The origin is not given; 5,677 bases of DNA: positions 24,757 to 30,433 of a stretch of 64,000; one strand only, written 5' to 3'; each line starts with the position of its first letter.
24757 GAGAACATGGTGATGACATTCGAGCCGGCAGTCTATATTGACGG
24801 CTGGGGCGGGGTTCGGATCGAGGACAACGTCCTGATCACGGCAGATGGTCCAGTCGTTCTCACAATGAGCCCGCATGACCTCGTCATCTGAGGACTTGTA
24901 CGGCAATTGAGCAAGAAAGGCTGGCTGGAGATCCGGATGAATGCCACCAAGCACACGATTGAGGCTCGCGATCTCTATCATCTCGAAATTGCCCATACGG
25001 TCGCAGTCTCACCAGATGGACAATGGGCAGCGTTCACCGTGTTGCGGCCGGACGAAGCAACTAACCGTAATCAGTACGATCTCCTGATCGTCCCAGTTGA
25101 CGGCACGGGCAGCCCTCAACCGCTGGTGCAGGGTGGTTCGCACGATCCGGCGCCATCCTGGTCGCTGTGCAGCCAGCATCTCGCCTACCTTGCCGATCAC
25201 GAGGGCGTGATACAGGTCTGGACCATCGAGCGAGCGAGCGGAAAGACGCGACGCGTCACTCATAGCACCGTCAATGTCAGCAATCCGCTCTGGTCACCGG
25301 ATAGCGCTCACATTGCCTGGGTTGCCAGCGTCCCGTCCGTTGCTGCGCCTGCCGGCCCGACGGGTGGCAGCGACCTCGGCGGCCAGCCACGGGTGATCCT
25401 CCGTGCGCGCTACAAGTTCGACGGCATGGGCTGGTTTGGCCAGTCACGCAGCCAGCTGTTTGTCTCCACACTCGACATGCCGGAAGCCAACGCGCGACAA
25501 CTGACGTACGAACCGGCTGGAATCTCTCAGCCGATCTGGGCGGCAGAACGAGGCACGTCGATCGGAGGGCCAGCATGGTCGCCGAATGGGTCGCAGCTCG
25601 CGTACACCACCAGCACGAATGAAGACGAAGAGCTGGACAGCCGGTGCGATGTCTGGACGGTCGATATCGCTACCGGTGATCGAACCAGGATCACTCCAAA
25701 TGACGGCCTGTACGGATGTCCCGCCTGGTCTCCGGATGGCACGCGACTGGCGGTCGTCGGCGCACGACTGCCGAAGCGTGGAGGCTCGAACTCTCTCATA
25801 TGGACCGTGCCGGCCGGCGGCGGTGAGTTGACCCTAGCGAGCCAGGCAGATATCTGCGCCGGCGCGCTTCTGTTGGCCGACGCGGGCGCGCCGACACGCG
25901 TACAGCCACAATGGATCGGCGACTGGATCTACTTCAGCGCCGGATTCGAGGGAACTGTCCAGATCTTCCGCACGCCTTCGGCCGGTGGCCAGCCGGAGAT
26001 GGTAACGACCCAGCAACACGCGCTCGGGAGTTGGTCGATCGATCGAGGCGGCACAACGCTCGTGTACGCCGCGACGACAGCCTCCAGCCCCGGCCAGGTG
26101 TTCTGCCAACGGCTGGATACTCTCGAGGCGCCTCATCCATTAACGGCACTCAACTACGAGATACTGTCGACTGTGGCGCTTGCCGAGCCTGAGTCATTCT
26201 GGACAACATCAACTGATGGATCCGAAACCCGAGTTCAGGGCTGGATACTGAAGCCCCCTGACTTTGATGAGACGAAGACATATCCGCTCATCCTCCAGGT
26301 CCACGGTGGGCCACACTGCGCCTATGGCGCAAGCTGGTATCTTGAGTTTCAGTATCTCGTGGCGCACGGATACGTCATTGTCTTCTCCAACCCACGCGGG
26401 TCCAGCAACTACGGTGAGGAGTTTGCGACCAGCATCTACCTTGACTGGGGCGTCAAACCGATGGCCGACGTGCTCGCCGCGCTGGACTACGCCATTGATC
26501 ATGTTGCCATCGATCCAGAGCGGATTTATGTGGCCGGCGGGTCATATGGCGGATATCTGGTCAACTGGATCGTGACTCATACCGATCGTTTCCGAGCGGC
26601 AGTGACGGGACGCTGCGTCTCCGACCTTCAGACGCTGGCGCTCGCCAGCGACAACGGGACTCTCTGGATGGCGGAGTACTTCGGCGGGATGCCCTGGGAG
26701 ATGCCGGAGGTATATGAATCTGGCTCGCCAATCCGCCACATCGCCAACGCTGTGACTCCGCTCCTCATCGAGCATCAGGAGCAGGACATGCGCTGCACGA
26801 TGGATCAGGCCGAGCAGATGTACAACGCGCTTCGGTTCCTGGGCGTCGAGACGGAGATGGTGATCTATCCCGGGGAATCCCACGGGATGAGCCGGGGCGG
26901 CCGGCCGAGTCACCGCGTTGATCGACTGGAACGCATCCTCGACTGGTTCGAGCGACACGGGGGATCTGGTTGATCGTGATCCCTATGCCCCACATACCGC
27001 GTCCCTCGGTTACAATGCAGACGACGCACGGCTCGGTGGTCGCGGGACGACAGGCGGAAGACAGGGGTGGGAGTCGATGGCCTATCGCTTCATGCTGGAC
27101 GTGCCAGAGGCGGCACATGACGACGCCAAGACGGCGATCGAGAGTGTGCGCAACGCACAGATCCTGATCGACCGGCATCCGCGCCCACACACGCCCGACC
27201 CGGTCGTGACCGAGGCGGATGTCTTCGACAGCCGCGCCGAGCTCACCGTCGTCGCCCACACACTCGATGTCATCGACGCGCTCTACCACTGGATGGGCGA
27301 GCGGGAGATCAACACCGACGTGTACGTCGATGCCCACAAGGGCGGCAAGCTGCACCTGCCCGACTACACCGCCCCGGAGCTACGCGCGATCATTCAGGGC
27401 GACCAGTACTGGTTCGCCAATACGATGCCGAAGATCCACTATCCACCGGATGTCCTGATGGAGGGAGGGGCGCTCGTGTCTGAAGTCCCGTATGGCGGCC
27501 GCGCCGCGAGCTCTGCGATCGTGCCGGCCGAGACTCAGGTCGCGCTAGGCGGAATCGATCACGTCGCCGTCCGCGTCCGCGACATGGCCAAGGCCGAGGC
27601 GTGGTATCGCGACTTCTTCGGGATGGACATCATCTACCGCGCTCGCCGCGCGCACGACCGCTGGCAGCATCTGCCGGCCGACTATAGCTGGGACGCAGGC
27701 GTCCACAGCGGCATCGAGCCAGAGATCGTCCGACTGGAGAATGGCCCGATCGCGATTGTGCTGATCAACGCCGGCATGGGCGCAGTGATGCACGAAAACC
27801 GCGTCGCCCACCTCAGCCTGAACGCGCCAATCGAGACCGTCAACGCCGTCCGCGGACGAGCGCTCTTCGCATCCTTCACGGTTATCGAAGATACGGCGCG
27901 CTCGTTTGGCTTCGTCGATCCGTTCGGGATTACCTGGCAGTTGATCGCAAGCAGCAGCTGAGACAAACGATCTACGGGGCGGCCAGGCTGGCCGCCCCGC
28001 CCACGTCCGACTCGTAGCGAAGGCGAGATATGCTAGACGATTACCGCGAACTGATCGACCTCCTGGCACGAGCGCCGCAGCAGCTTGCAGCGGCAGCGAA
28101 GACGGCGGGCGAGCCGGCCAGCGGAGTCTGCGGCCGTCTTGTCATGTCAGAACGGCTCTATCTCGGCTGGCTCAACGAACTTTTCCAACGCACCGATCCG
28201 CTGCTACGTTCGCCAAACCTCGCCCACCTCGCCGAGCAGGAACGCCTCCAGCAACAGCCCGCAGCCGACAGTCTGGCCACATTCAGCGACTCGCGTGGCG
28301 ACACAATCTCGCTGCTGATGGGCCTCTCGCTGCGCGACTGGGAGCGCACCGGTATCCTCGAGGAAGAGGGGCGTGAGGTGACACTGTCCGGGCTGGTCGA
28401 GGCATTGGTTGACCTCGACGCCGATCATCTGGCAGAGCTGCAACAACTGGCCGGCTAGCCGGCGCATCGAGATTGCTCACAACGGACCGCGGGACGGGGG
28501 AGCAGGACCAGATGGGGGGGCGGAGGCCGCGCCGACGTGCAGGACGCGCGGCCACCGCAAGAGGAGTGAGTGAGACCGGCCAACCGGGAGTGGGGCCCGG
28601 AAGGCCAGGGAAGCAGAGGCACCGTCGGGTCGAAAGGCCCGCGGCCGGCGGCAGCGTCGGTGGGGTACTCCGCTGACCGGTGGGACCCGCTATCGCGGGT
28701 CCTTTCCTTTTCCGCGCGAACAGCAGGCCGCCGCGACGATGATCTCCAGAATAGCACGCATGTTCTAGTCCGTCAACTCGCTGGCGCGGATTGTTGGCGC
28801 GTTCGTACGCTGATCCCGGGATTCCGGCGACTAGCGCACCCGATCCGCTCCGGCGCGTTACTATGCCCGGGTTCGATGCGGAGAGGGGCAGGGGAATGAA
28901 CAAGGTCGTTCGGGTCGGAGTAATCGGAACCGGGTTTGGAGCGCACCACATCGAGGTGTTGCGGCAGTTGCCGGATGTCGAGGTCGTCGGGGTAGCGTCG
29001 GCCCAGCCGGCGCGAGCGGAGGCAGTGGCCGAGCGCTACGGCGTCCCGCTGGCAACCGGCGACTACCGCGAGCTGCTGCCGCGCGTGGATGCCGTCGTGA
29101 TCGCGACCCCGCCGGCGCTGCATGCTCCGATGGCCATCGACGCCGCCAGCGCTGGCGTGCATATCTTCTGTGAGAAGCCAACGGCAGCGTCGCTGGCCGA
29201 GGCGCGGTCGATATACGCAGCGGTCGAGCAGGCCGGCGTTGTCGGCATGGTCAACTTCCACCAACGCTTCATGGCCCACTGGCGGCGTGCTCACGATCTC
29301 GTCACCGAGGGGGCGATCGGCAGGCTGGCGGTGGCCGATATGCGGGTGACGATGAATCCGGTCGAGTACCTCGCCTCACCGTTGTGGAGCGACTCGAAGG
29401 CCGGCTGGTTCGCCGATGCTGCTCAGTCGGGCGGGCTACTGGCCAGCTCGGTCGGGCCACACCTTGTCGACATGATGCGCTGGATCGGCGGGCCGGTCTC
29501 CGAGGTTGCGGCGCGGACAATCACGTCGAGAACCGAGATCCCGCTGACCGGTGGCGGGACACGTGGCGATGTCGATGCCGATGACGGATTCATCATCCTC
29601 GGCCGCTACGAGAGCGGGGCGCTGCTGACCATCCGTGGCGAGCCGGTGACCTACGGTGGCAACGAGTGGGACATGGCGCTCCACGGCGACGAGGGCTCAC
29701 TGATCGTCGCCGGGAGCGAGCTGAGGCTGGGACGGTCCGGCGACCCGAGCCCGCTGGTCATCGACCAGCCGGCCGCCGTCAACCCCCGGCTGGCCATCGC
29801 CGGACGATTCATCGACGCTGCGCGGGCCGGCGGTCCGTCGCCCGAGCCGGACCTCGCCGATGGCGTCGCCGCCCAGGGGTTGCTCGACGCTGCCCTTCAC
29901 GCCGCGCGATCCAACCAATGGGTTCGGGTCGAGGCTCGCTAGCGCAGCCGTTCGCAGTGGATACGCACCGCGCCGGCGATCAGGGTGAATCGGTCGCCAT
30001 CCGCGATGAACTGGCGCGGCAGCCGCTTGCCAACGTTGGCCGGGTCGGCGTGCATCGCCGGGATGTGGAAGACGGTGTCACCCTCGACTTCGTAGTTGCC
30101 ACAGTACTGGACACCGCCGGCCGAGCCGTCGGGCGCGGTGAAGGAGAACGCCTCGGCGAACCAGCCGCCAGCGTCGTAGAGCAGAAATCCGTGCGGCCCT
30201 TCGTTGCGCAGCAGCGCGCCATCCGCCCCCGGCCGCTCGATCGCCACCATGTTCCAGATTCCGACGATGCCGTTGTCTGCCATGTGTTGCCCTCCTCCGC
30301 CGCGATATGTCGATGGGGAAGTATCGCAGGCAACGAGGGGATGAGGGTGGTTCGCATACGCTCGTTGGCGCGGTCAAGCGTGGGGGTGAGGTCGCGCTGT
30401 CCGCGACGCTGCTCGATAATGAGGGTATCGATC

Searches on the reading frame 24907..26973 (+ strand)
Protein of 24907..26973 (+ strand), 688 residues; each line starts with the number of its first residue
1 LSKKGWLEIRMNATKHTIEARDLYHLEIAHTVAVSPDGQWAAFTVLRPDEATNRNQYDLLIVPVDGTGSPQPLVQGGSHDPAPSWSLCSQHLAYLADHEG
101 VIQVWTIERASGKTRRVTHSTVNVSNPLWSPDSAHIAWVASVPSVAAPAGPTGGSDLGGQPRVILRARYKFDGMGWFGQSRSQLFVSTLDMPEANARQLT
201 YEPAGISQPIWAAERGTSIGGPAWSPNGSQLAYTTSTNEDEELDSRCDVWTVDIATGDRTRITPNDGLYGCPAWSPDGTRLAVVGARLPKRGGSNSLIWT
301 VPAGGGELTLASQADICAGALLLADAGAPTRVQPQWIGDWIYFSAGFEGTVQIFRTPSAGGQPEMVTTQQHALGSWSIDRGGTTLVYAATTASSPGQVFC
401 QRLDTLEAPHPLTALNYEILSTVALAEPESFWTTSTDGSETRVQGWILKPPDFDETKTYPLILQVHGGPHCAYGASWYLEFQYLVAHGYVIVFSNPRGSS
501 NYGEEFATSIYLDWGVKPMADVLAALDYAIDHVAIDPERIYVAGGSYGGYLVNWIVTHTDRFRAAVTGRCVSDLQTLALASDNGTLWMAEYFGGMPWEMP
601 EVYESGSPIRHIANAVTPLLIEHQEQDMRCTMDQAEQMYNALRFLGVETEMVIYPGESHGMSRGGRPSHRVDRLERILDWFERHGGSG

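Call 28: search_protein_families(library=pfam, proteins=[window:24907-26973:+])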
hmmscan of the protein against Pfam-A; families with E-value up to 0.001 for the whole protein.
window:24907-26973:+ (688 aa): 10 families
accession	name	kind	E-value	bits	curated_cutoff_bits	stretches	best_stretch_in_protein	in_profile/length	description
PF00326.27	Peptidase_S9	-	2e-52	178.2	22.6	1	479-685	5-210/213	Prolyl oligopeptidase family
PF07676.18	PD40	-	3.1e-19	68.9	20.9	1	259-283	1-25/38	WD40-like Beta Propeller Repeat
PF20434.5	BD-FAE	-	7e-09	36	26.8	1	455-642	9-215/215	BD-FAE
PF07859.19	Abhydrolase_3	-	2.7e-07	31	25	1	519-661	49-208/210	alpha/beta hydrolase fold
PF01738.24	DLH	-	6.2e-07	29.7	21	1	561-683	96-215/217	Dienelactone hydrolase family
PF02129.25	Peptidase_S15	-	0.00011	22.4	23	0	466-594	46-151/262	X-Pro dipeptidyl-peptidase (S15 family)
PF00930.27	DPPIV_N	-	0.0002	20.6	22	0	225-284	1-60/354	Dipeptidyl peptidase IV (DPP IV) N-terminal region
PF24817.1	WD40_WDHD1_1st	-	0.00031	20.5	109.9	0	84-138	229-282/291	WDHD1 first WD40 domain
PF05448.18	AXE1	-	0.00034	19.9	21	0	437-552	63-190/321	Acetyl xylan esterase (AXE1)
PF00561.26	Abhydrolase_1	-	0.00066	19.9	25.8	0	460-567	1-99/245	alpha/beta hydrolase fold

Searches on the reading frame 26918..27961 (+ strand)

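Call 28: search_protein_families(library=pfam, proteins=[window:26918-27961:+])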
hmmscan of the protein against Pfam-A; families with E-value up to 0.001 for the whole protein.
window:26918-27961:+ (347 aa): 1 family
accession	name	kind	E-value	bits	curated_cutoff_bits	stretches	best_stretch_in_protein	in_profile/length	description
PF00903.31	Glyoxalase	-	9.3e-08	32.9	20.6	1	212-247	1-37/121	Glyoxalase/Bleomycin resistance protein/Dioxygenase superfamily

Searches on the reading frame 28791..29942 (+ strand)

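Call 28: search_protein_families(library=pfam, proteins=[window:28791-29942:+])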
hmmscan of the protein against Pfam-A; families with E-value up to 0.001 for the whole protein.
window:28791-29942:+ (383 aa): 4 families
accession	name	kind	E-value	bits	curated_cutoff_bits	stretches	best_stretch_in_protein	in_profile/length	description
PF01408.29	GFO_IDH_MocA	-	3.5e-29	102.4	24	1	40-156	1-120/120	Oxidoreductase family, NAD-binding Rossmann fold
PF22725.1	GFO_IDH_MocA_C3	-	7.3e-20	71.6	27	1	164-304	1-123/124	GFO/IDH/MocA C-terminal domain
PF02894.22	GFO_IDH_MocA_C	-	3.9e-13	50.1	22.9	1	170-379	3-217/218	Oxidoreductase family, C-terminal alpha/beta domain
PF03807.23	F420_oxidored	-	0.00012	23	21.6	1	41-113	1-74/94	NADP oxidoreductase coenzyme F420-dependent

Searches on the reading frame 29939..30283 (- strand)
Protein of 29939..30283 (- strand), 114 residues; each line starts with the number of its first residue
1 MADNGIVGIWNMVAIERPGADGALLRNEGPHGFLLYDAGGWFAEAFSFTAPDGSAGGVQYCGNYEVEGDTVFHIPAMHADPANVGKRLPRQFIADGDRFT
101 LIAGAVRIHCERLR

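Call 74: search_protein_families(library=pfam, proteins=[window:29939-30283:-])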
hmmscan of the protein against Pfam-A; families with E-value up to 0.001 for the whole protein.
window:29939-30283:- (114 aa): 1 family
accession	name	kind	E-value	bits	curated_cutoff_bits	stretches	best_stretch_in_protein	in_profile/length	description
PF13924.12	Lipocalin_5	-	1.1e-06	29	25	0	58-101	72-117/142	Lipocalin-like domain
